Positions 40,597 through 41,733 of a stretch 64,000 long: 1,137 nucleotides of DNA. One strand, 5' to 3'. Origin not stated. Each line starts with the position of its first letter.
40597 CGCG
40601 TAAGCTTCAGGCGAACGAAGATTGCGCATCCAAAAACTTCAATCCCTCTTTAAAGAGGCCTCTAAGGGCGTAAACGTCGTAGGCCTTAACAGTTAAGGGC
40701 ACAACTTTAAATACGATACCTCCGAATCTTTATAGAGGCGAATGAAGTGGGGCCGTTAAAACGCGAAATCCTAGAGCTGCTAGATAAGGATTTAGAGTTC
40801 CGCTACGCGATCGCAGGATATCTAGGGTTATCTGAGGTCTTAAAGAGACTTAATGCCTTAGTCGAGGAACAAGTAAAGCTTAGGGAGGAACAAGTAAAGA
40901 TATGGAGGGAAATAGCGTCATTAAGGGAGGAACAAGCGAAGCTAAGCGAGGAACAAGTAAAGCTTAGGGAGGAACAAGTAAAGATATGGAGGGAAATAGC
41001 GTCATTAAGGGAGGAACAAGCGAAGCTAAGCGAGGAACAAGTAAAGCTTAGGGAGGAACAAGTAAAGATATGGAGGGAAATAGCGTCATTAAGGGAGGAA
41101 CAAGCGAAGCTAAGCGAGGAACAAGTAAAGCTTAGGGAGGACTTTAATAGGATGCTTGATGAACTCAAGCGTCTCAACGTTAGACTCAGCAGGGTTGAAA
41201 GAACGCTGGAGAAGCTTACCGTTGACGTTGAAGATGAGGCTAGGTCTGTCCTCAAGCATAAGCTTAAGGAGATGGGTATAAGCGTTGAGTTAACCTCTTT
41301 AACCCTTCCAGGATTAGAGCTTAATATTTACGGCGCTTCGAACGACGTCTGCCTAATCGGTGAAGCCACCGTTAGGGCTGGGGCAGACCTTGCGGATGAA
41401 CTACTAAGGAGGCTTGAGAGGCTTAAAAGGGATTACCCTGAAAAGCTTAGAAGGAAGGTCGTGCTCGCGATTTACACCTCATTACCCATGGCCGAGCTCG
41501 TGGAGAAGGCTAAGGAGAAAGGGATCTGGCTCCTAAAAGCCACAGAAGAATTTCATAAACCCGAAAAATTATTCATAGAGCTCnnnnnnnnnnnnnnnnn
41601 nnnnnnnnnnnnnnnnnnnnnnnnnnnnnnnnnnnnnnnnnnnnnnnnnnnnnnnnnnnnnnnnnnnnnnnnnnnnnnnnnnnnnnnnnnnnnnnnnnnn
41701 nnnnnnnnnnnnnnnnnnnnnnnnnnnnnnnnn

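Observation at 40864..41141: Three identical tandem copies of an 84-bp unit inside a coiled-coil gene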

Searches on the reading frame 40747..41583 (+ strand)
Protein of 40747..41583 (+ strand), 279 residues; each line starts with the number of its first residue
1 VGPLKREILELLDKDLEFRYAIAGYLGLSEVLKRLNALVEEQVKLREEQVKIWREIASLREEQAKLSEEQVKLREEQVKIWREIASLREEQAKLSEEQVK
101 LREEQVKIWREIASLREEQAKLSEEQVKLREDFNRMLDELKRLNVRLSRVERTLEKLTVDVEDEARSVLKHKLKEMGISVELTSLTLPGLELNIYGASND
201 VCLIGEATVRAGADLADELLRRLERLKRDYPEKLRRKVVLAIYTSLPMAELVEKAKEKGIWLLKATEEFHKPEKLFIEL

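Call 4: search_protein_families(library=pfam, proteins=[window:40747-41583:+], max_evalue=1)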
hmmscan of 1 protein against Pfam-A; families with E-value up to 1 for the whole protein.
window:40747-41583:+ (279 aa): 13 families
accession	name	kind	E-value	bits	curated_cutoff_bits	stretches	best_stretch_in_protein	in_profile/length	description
PF12329.13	TMF_DNA_bd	-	0.00029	21.2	35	2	111-163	13-65/74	TATA element modulatory factor 1 DNA binding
PF03961.19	FapA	-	0.0057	16.7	31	1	85-186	152-241/272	Flagellar Assembly Protein A beta solenoid domain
PF04728.18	LPP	-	0.048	14.4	29.1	1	111-148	8-45/53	Lipoprotein leucine-zipper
PF00046.35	Homeodomain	-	0.05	13.9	22.9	0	64-81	31-47/57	Homeodomain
PF14894.11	Lsm_C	-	0.064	13.5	27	0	35-56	4-25/63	Lsm C-terminal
PF25464.1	DUF7900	-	0.083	13.9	27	1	32-75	40-84/97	Domain of unknown function (DUF7900)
PF15908.10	HMMR_C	-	0.1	13.3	28.6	0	41-78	89-126/157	Hyaluronan mediated motility receptor C-terminal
PF20256.3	MoCoBD_2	-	0.11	12.5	27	0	196-269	109-183/283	Molybdopterin cofactor-binding domain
PF04977.20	DivIC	-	0.2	11.9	28.9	0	109-143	16-50/80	Septum formation initiator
PF17675.6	APG6_N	-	0.4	11.6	45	0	109-186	45-122/132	Apg6 coiled-coil region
PF02403.27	Seryl_tRNA_N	-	0.51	11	28.2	1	58-159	6-102/108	Seryl-tRNA synthetase N-terminal domain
PF07303.18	Occludin_ELL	-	0.68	11.2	31.2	0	124-167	8-51/101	Occludin homology domain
PF05266.19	DUF724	-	0.85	9.9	38.4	0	42-136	97-184/188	Protein of unknown function (DUF724)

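Call 5: search_protein_families(library=ncbifam, proteins=[window:40747-41583:+], max_evalue=1)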
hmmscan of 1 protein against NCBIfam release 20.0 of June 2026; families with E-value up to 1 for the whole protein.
window:40747-41583:+ (279 aa): 26 families (the best 25 are shown)
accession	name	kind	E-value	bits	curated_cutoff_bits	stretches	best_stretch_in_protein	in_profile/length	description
TIGR02169.1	SMC_prok_A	equivalog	5e-08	31.1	729.4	1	28-174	374-522/1165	chromosome segregation protein SMC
TIGR02168.1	SMC_prok_B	equivalog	5.2e-08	31.1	567.35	1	29-167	808-946/1181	chromosome segregation protein SMC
TIGR03513.1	GldL_gliding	equivalog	1.4e-05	25.1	68.3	2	29-93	174-242/247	type IX secretion system motor protein PorL/GldL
NF041499.3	MobP3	subfamily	0.00011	21.9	150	2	93-138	75-118/315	MobP3 family relaxase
TIGR04523.1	Mplasa_alph_rch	subfamily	0.00014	20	270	1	33-165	489-623/745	helix-rich protein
TIGR03607.1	TIGR03607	subfamily_domain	0.00067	18.7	262.45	1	29-184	367-522/732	patatin-like protein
NF047408.1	SA0632_fam_LP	equivalog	0.00069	19.2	70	3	47-79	22-54/68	SA0632 family lipoprotein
NF045487.1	ASRP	equivalog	0.00083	18.1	300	1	33-175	317-457/593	archaea-specific SMC-related protein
NF045780.1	TrlF_fam_ATP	equivalog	0.0016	17.2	350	1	39-155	609-725/944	TrlF family AAA-like ATPase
NF041378.1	XopZ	subfamily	0.0016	16.5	1300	1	33-174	182-328/1292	XopZ family type III secretion system effector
TIGR02894.1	DNA_bind_RsfA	subfamily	0.0026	17.9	126.45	2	84-142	92-150/161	RsfA family transcriptional regulator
NF002572.0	PRK02224.1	equivalog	0.0029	15.9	1087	1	41-162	301-422/888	DNA double-strand break repair ATPase Rad50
NF003034.1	PRK03918.1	equivalog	0.005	14.8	700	1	28-176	202-350/878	DNA double-strand break repair ATPase Rad50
NF006944.0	PRK09426.1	equivalog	0.0082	14.1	876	1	42-229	488-670/721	methylmalonyl-CoA mutase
NF010716.0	PRK14118.1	equivalog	0.015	14.6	409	1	11-83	42-114/227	2,3-diphosphoglycerate-dependent phosphoglycerate mutase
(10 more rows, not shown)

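Call 7: find_homologous_proteins(query=window:40747-41583:+)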
Query window:40747-41583:+ (279 aa): 493 proteins with E <= 0.001 among 8000 candidates; the best 120 are listed.
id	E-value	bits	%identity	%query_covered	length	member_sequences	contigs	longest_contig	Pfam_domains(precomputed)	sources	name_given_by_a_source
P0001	4.0e-172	588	90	100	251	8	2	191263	PF26618.1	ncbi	ncbi:MAG: hypothetical protein QXK12_03980 [Candidatus Nezhaarchaeales archaeon]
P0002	2.9e-129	448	65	100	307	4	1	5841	PF26618.1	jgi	-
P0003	1.9e-128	445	64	100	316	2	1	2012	PF26618.1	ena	-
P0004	6.1e-124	431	66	100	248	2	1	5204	PF26618.1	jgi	-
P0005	1.3e-114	400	64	100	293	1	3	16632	PF26618.1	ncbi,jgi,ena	jgi:chromosome segregation ATPase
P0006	2.2e-114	399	65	100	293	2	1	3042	PF26618.1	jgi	-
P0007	3.5e-114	399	64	100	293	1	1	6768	PF26618.1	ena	-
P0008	3.8e-114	398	63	100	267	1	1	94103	PF26618.1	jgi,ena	-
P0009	1.9e-111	390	64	100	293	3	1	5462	PF26618.1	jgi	jgi:chromosome segregation ATPase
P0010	1.0e-110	387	63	91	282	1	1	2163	PF26618.1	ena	-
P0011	2.5e-110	386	70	100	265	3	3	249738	PF23177.2,PF26618.1,PF24161.2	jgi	jgi:chromosome segregation ATPase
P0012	3.2e-109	382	55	99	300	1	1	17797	PF26618.1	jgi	-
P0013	1.2e-106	374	68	99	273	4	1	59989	PF26618.1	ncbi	ncbi:MAG: hypothetical protein ACP5JW_03930 [Candidatus Bathyarchaeia archaeon]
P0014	1.7e-106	373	65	100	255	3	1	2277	PF26618.1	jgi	-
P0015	2.0e-105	370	68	100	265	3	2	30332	PF26618.1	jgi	-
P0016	2.4e-105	370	54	92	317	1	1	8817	PF26618.1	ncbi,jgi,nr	ncbi:hypothetical protein CP083_05825 [Candidatus Bathyarchaeota archaeon B24-2]|nr:MAG: hypothetica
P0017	4.6e-105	369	69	100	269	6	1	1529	PF26618.1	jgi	jgi:DNA repair exonuclease SbcCD ATPase subunit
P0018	9.1e-105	368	65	99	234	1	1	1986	PF26618.1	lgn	-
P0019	2.3e-104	366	64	99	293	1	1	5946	PF26618.1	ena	-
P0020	1.4e-103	364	50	92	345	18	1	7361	PF00804.32,PF23177.2,PF26618.1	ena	-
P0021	3.2e-103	363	67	99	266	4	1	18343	PF26618.1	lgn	-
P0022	1.7e-102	360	65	100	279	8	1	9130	PF26618.1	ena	-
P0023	1.8e-102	360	54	97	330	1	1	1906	PF26618.1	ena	-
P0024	4.5e-102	359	56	99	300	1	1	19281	PF26618.1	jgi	-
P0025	5.6e-102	359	71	92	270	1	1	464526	PF26618.1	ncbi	ncbi:MAG: hypothetical protein QXL27_02335, partial [Candidatus Bathyarchaeia archaeon]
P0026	5.9e-102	359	67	100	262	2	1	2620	PF26618.1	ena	-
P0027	7.9e-102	358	56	97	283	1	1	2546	PF26618.1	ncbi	ncbi:MAG: hypothetical protein QXH97_05940, partial [Candidatus Bathyarchaeia archaeon]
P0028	8.6e-102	358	66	100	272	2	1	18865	PF26618.1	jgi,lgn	jgi:chromosome segregation ATPase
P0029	1.1e-101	358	66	99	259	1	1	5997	PF26618.1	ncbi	ncbi:MAG: hypothetical protein QXQ76_01725 [Candidatus Bathyarchaeia archaeon]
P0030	1.2e-101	358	64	100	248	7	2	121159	PF26618.1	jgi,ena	-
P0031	3.0e-101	356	67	100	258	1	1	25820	PF26618.1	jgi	-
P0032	7.8e-101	355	55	99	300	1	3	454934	PF26618.1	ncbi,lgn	ncbi:MAG: hypothetical protein QW702_03150 [Candidatus Bathyarchaeia archaeon]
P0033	7.9e-101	355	67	100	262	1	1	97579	PF26618.1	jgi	-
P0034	1.1e-100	354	64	99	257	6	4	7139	PF26618.1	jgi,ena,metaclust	metaclust:\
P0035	3.2e-100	353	59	99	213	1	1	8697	PF26618.1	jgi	jgi:hypothetical protein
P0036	1.2e-99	351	67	100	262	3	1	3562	PF26618.1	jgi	-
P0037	1.5e-99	351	54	99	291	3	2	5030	PF26618.1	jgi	-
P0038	1.5e-99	351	59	97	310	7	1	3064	PF26618.1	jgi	-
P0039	5.3e-99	349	63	100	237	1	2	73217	PF26618.1,PF24161.2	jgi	-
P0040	6.7e-99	349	67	100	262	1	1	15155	PF26618.1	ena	-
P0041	9.2e-99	348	56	99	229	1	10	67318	PF26618.1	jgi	jgi:hypothetical protein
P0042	2.1e-98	347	56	99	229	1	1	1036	PF26618.1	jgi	jgi:hypothetical protein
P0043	2.8e-98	346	64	99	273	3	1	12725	PF26618.1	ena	-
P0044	1.3e-97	344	62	100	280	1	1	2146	PF26618.1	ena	-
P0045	5.3e-97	342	58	99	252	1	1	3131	PF26618.1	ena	-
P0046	5.9e-97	342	62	99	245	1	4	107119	PF26618.1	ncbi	ncbi:MAG: hypothetical protein QW371_06890 [Candidatus Bathyarchaeia archaeon]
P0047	7.2e-97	342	59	100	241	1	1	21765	PF26618.1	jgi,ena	-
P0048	1.0e-96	341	67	100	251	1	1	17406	PF26618.1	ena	-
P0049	1.9e-96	340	63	100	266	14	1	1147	PF26618.1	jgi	-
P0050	4.2e-96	339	61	100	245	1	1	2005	PF26618.1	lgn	-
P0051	4.4e-96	339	69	99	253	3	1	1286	PF26618.1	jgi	-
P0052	7.2e-96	339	62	100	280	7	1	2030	PF26618.1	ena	-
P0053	8.3e-96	338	63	100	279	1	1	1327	PF26618.1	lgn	-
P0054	1.1e-95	338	63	97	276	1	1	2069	PF26618.1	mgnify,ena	mgnify:CR=1 FL=1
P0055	1.2e-95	338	67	100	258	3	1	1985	PF26618.1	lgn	-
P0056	1.5e-95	338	55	99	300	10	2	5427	PF26618.1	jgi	-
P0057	2.3e-94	334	62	99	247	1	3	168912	PF26618.1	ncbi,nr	ncbi:hypothetical protein KEJ27_00915 [Candidatus Bathyarchaeota archaeon]|nr:hypothetical protein [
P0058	5.7e-94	332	62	99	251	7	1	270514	PF28175.1,PF26618.1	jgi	-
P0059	1.6e-93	331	61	97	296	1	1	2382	PF26618.1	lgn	-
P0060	3.1e-93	330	59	100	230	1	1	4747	PF26618.1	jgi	jgi:chromosome segregation ATPase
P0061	6.4e-93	329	58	100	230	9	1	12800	PF26618.1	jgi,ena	-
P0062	1.1e-92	328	60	100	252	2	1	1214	PF04871.19,PF26618.1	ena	-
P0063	1.4e-92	328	60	99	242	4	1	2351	PF26618.1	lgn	-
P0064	2.5e-92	327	63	100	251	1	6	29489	PF26618.1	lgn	-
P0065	2.7e-92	327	64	100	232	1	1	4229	PF26618.1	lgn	-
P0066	3.2e-92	327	58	98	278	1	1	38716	PF26618.1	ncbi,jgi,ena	-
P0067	6.5e-92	326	56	97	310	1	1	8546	PF26618.1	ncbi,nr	ncbi:MAG: hypothetical protein N3H31_06535 [Candidatus Nezhaarchaeota archaeon]|nr:hypothetical prot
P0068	1.0e-91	325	52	95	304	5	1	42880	PF26618.1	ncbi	ncbi:MAG: hypothetical protein QW424_05835 [Candidatus Bathyarchaeia archaeon]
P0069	3.4e-91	323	64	100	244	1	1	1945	PF26618.1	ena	-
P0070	6.0e-91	322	61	100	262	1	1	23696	PF26618.1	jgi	jgi:hypothetical protein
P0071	1.7e-90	321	60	99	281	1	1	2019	PF26618.1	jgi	-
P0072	1.9e-90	321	59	93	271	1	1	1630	PF26618.1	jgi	-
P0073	5.0e-90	319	57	99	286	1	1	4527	PF26618.1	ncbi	ncbi:MAG: hypothetical protein QXU09_03600 [Thermoproteota archaeon]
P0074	8.1e-90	319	64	100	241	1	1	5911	PF26618.1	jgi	jgi:hypothetical protein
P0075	9.6e-90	319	59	99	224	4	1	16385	PF26618.1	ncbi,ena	-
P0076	1.7e-89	318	60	100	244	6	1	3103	PF26618.1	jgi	jgi:hypothetical protein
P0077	1.8e-89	318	57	99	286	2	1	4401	PF26618.1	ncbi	ncbi:MAG: hypothetical protein QXV23_06175 [Candidatus Bathyarchaeia archaeon]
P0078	4.1e-89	316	59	98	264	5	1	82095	PF26618.1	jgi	jgi:chromosome segregation ATPase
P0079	6.3e-89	316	54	97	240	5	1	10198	PF26618.1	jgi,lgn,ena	-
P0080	1.5e-88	315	61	99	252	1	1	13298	PF26618.1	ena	-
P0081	4.0e-88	313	59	97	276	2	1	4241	PF26618.1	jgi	-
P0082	1.9e-87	311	51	99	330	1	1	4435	PF26618.1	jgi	-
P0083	2.0e-87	311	58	99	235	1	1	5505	PF26618.1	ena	-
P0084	3.4e-87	310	61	64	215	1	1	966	PF26618.1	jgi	jgi:hypothetical protein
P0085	7.9e-87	309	59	97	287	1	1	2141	PF26618.1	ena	-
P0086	2.6e-86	307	58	97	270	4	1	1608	PF26618.1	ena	-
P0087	2.7e-86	307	54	98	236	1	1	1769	PF26618.1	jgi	-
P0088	2.7e-86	307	54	98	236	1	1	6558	PF26618.1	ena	-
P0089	3.4e-86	307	65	92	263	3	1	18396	PF26618.1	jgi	jgi:hypothetical protein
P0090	4.2e-85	303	59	97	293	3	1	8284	PF26618.1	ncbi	ncbi:MAG: hypothetical protein QW639_02370 [Candidatus Bathyarchaeia archaeon]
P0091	7.1e-85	303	54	98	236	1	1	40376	PF26618.1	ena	-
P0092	1.7e-84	301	58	98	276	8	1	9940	PF26618.1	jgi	jgi:chromosome segregation ATPase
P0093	1.8e-84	301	58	98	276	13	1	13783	PF26618.1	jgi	-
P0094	2.2e-84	301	57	97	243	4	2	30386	PF26618.1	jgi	jgi:chromosome segregation ATPase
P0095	4.0e-84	300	58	97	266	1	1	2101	PF26618.1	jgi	-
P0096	9.1e-84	299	57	97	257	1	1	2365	PF26618.1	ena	-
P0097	9.1e-84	299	54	100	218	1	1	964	PF26618.1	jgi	jgi:hypothetical protein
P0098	1.6e-83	298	54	97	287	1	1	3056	PF26618.1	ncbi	ncbi:MAG: hypothetical protein QW102_03645 [Candidatus Nezhaarchaeales archaeon]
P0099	5.2e-83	296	57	97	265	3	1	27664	PF26618.1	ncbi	ncbi:MAG: hypothetical protein QXU43_02860 [Thermoproteota archaeon]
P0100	5.5e-83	296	55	99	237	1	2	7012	PF26618.1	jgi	jgi:DNA repair exonuclease SbcCD ATPase subunit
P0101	8.6e-83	296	54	100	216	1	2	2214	PF26618.1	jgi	jgi:hypothetical protein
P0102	9.1e-83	296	55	97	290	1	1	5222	PF26618.1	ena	-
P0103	1.0e-82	295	57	98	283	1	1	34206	PF26618.1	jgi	-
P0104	1.1e-82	295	54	100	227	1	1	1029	PF26618.1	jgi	jgi:hypothetical protein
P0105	1.3e-82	295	57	98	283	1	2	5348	PF26618.1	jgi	jgi:chromosome segregation ATPase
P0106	1.5e-82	295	53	99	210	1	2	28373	PF26618.1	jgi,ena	-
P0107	1.8e-82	295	53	99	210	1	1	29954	PF26618.1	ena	-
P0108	2.1e-82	294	57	97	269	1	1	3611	PF26618.1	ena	-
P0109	2.2e-82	294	55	99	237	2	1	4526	PF26618.1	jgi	jgi:DNA repair exonuclease SbcCD ATPase subunit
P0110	4.0e-82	294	65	66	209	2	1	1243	PF26618.1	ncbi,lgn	ncbi:MAG: hypothetical protein ACP5K1_07400 [Candidatus Bathyarchaeia archaeon]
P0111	5.4e-82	293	54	100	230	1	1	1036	PF26618.1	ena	-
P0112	1.0e-81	292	54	99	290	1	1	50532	PF26618.1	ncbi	ncbi:MAG: hypothetical protein QXH24_01125 [Candidatus Bathyarchaeia archaeon]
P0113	1.1e-81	292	53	98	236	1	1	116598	PF26618.1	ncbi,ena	-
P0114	1.3e-81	292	57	98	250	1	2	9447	PF26618.1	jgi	jgi:chromosome segregation ATPase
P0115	3.6e-81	290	56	97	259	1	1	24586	PF26618.1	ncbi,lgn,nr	ncbi:MAG: hypothetical protein FGF52_05200 [Candidatus Brockarchaeota archaeon]|nr:hypothetical prot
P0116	3.8e-81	290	56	97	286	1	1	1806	PF26618.1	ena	-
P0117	6.5e-81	290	56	85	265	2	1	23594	PF26618.1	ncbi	ncbi:MAG: hypothetical protein QXT30_06050, partial [Candidatus Bathyarchaeia archaeon]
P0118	8.9e-81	289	66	64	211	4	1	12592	PF26618.1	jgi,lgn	jgi:archaellum component FlaC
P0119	2.3e-80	288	55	98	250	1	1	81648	PF26618.1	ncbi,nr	ncbi:hypothetical protein KEJ13_06145 [Candidatus Bathyarchaeota archaeon]|nr:hypothetical protein [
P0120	4.4e-80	287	49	98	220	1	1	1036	PF26618.1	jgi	jgi:hypothetical protein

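Call 8: find_encoding_contigs(protein=window:40747-41583:+, flank=5000)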
Protein window:40747-41583:+ (279 aa): no gene with exactly this product is on record in the collection.

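Call 10: find_encoding_contigs(protein=P0001, flank=10000)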
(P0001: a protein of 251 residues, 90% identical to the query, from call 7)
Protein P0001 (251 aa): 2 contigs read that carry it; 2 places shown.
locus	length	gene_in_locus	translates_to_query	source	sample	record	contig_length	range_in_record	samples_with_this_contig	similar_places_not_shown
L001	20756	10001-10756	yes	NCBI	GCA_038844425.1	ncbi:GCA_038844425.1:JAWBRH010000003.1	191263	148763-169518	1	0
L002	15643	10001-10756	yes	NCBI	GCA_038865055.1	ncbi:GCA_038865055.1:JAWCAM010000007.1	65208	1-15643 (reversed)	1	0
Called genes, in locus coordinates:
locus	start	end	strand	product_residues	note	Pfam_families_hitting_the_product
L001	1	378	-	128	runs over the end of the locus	-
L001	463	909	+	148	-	PF01398:JAB (weak), PF14464:Prok-JAB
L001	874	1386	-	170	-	PF04068:Fer4_RLI, PF04034:Ribo_biogen_C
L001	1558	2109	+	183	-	PF01862:PvlArgDC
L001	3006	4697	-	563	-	PF04675:DNA_ligase_A_N, PF01068:DNA_ligase_A_M, PF09414:RNA_ligase (weak), PF04679:DNA_ligase_A_C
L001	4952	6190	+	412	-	PF00162:PGK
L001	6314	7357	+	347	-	PF00044:Gp_dh_N (weak), PF01113:DapB_N, PF02800:Gp_dh_C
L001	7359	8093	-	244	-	-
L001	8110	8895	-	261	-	PF01975:SurE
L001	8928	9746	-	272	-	PF00696:AA_kinase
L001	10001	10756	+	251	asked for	PF26618:DUF8196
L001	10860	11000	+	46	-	-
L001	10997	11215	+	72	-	-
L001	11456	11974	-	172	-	-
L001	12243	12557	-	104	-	PF13412:HTH_24 (faint), PF24038:DUF7347 (weak), PF01022:HTH_5 (weak), PF13601:HTH_34 (weak)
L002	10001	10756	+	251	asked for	PF26618:DUF8196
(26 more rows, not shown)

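Call 31: find_encoding_contigs(protein=P0065, flank=5000)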
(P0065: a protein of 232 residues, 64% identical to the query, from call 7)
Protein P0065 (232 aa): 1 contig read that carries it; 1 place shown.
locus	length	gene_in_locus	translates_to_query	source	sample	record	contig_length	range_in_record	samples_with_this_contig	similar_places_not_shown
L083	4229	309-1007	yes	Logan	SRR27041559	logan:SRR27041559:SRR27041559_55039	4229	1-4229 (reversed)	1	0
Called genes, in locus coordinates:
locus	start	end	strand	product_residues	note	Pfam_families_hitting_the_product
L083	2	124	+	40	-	?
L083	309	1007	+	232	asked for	PF26618:DUF8196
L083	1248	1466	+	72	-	-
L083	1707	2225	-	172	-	-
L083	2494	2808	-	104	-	PF13412:HTH_24 (faint), PF24038:DUF7347 (weak), PF01022:HTH_5 (weak), PF13601:HTH_34 (weak)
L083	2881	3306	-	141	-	-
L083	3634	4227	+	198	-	?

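Call 36: list_cluster_members(proteins=[P0001])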
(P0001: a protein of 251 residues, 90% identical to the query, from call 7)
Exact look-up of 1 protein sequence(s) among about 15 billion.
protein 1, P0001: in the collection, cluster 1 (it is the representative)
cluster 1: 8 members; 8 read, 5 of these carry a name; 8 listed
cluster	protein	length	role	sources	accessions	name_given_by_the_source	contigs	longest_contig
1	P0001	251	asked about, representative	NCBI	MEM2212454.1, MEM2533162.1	MAG: hypothetical protein QXK12_03980 [Candidatus Nezhaarchaeales archaeon]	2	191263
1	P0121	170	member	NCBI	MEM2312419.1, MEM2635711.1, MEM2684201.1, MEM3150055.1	MAG: hypothetical protein QXQ28_02455, partial [Candidatus Nezhaarchaeales archaeon]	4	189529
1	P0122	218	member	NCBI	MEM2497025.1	MAG: hypothetical protein QXR81_01430, partial [Candidatus Nezhaarchaeales archaeon]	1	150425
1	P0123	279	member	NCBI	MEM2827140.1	MAG: hypothetical protein QXH61_00825 [Candidatus Nezhaarchaeales archaeon]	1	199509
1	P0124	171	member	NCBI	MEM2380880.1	MAG: hypothetical protein QXD44_03420, partial [Candidatus Nezhaarchaeales archaeon]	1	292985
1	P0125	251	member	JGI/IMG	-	-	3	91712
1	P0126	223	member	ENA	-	-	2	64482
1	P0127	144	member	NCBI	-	-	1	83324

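Call 39: find_encoding_contigs(protein=P0123, flank=3000)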
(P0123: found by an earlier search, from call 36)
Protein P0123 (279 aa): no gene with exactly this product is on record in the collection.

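Call 40: find_encoding_contigs(protein=P0126, flank=3000)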
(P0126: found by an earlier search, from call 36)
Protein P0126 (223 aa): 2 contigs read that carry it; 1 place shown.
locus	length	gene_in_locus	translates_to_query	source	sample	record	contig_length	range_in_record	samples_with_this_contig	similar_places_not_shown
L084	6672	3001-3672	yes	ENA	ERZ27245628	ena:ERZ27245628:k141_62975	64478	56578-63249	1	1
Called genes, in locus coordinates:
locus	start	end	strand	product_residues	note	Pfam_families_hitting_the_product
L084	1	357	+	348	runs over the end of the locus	PF00044:Gp_dh_N (weak), PF01113:DapB_N, PF02800:Gp_dh_C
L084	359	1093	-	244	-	-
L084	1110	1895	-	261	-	PF01975:SurE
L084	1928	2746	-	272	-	PF00696:AA_kinase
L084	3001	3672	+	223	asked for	PF26618:DUF8196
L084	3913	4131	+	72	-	-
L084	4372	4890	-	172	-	-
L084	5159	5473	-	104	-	PF13412:HTH_24 (faint), PF24038:DUF7347 (weak), PF01022:HTH_5 (weak), PF13601:HTH_34 (weak)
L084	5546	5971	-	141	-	-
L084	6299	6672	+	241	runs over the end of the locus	PF00977:His_biosynth, PF01180:DHO_dh (faint), PF05690:ThiG (weak)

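Call 41: find_encoding_contigs(protein=P0122, flank=3000)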
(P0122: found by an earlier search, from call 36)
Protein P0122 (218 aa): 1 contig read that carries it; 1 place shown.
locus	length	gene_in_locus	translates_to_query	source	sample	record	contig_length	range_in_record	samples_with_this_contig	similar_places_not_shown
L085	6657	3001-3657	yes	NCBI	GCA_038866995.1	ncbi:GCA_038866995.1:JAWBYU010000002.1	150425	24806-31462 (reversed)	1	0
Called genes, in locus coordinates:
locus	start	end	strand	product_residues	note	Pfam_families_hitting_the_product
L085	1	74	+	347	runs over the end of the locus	PF00044:Gp_dh_N (weak), PF01113:DapB_N, PF02800:Gp_dh_C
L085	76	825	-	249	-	-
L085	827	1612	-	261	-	PF01975:SurE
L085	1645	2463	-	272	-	PF00696:AA_kinase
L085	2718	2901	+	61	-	-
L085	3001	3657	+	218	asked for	PF26618:DUF8196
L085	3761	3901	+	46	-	-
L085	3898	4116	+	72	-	-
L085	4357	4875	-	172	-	-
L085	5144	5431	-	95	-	PF13412:HTH_24 (faint), PF24038:DUF7347 (weak), PF01022:HTH_5 (weak), PF13601:HTH_34 (weak)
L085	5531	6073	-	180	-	-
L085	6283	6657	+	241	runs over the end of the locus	PF00977:His_biosynth, PF01180:DHO_dh (faint), PF05690:ThiG (weak)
